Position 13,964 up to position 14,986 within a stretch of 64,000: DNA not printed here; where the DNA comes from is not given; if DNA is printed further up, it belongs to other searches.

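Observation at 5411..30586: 25-kb heavily tailored glycan locus with an embedded Elp3-like radical-SAM/GNAT enzyme and six to seven SAM methyltransferases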

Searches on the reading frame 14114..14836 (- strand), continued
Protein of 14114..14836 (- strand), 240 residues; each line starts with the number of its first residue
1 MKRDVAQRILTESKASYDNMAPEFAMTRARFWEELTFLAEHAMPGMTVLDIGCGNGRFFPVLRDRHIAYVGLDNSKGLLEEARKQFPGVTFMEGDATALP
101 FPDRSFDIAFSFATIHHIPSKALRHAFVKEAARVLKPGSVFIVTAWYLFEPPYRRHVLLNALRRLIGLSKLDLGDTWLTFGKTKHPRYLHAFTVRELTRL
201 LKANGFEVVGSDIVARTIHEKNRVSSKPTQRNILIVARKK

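Call 61: fold_search(model_id=the predicted structure, library=pdb)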
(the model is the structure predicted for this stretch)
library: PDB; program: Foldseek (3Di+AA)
matches with E <= 10: 1986; with E <= 0.001: 1393
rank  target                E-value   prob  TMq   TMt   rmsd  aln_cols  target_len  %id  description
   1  3sm3                  3.2e-17  1.00  0.71  0.80   3.3       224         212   22  Crystal Structure of SAM-dependent methyltransferases Q8PUK2_METMA from Methanosarcina mazei. Northeast Structural Genom (released 2011-07-20)
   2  5cm2_Z                7.7e-16  1.00  0.62  0.80   5.6       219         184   23  Structure of Y. lipolytica Trm9-Trm112 complex, a methyltransferase modifying U34 in the anticodon loop of some tRNAs (released 2015-10-21)
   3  2p8j_B                1.4e-15  1.00  0.65  0.74   3.7       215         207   21  Crystal structure of S-adenosylmethionine-dependent methyltransferase (NP_349143.1) from Clostridium acetobutylicum at (released 2007-04-24)
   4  4pne_B                1.6e-15  1.00  0.68  0.61   6.1       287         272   21  Crystal Structure of the [4+2]-Cyclase SpnF (released 2015-02-18)
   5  4pne_A                2.2e-15  1.00  0.64  0.58   4.5       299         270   20  Crystal Structure of the [4+2]-Cyclase SpnF (released 2015-02-18)
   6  6uv6_C                2.6e-15  1.00  0.66  0.60   6.7       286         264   20  AtmM with bound rebeccamycin analogue (released 2020-11-25)
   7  3l8d                  2.6e-15  1.00  0.60  0.70   4.6       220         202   20  Crystal structure of methyltransferase from Bacillus Thuringiensis (released 2010-01-12)
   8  3d2l_A                3.1e-15  1.00  0.65  0.66   7.1       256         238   17  Crystal structure of SAM-dependent methyltransferase (ZP_00538691.1) from EXIGUOBACTERIUM SP. 255-15 at 1.90 A resolut (released 2008-05-20)
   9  3bus_B                3.3e-15  1.00  0.60  0.60   6.8       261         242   21  Crystal Structure of RebM (released 2008-03-25)
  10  6uv6_A                4.4e-15  1.00  0.66  0.60   6.6       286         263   19  AtmM with bound rebeccamycin analogue (released 2020-11-25)
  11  3d2l_C                5.7e-15  1.00  0.66  0.66   7.0       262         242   17  Crystal structure of SAM-dependent methyltransferase (ZP_00538691.1) from EXIGUOBACTERIUM SP. 255-15 at 1.90 A resolut (released 2008-05-20)
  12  6uvq_A                6.1e-15  1.00  0.60  0.57   6.9       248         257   21  Crystal structure of Apo AtmM (released 2020-11-25)
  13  3ccf_B                6.1e-15  1.00  0.62  0.62   6.3       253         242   20  Crystal structure of putative methyltransferase (YP_321342.1) from Anabaena variabilis ATCC 29413 at 1.90 A resolution (released 2008-03-11)
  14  9icz_B                6.5e-15  1.00  0.61  0.55   8.2       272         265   19  C-Methyltransferase SeMT from Saccharopolyspora erythraea (released 2025-12-10)
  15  2avn_A                6.9e-15  1.00  0.72  0.70   5.5       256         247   24  CRYSTAL STRUCTURE OF A UBIQUINONE/MENAQUINONE BIOSYNTHESIS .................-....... PROTEIN (TM1389) FROM THERMOTOGA  (released 2005-10-18)
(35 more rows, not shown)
